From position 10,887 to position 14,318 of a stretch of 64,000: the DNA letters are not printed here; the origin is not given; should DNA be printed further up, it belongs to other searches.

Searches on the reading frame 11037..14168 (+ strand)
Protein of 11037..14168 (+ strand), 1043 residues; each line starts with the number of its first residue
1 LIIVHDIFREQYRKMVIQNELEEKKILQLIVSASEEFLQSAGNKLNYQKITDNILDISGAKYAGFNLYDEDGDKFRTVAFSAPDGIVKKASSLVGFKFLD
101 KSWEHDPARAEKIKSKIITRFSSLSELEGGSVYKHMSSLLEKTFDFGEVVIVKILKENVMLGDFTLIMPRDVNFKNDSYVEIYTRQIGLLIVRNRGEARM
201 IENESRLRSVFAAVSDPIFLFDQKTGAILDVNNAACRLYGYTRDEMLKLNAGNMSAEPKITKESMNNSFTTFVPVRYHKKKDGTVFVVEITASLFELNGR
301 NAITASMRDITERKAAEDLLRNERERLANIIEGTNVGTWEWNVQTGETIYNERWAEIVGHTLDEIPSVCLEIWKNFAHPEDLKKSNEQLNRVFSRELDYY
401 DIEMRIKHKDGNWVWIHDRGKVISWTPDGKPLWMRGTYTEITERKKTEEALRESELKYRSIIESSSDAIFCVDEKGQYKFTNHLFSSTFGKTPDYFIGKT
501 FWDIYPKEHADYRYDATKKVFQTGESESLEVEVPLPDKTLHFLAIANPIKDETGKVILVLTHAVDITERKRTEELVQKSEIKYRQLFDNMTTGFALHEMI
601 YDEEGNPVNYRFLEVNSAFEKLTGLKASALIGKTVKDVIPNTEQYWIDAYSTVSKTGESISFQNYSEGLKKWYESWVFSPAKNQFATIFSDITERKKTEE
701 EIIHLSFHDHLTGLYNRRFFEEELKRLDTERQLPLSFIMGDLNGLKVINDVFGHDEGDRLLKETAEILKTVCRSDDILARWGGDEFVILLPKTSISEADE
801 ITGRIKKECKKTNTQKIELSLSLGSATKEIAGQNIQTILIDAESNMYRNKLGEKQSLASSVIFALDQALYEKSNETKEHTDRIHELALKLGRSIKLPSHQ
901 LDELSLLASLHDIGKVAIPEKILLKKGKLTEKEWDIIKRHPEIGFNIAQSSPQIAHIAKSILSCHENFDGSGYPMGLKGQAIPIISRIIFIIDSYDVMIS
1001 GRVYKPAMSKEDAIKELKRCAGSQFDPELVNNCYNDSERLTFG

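Call 3: search_protein_families(library=pfam, proteins=[window:11037-14168:+], max_evalue=0.01)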
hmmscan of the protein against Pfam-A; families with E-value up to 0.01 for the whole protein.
window:11037-14168:+ (1043 aa): 12 families
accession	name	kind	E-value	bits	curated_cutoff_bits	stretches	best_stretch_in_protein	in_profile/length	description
PF00990.26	GGDEF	-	5.7e-38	130.7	23.8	1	707-853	2-158/161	Diguanylate cyclase, GGDEF domain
PF13487.12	HD_5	-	3.3e-36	125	27.2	1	867-1029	5-170/170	HD domain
PF13426.13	PAS_9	-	9.3e-31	106.6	27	2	216-312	2-103/103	PAS domain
PF08447.18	PAS_3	-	2.4e-29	101.9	25.6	1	350-437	4-88/89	PAS fold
PF08448.16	PAS_4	-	5.6e-29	101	23.1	2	463-571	2-110/110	PAS fold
PF00989.32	PAS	-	4.8e-28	97.9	22.6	3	457-559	2-106/113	PAS fold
PF13188.13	PAS_8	-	4.2e-25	87.2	21.8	3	206-246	2-42/65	PAS domain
PF01966.28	HD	-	5.1e-13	49.8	22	1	878-998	3-116/116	HD domain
PF24820.1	Diguanyl_cycl_sensor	-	1.6e-06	28.5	28.1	0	462-516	2-55/109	Diguanylate cyclase-like sensor domain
PF14598.12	PAS_11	-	0.0021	18.5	25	0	372-422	36-85/109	PAS domain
PF17853.6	GGDEF_2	-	0.0029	18.3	24.5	1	754-831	31-101/116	GGDEF-like domain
PF06018.20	CodY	-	0.0049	16.8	29.5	0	253-294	93-134/177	CodY GAF-like domain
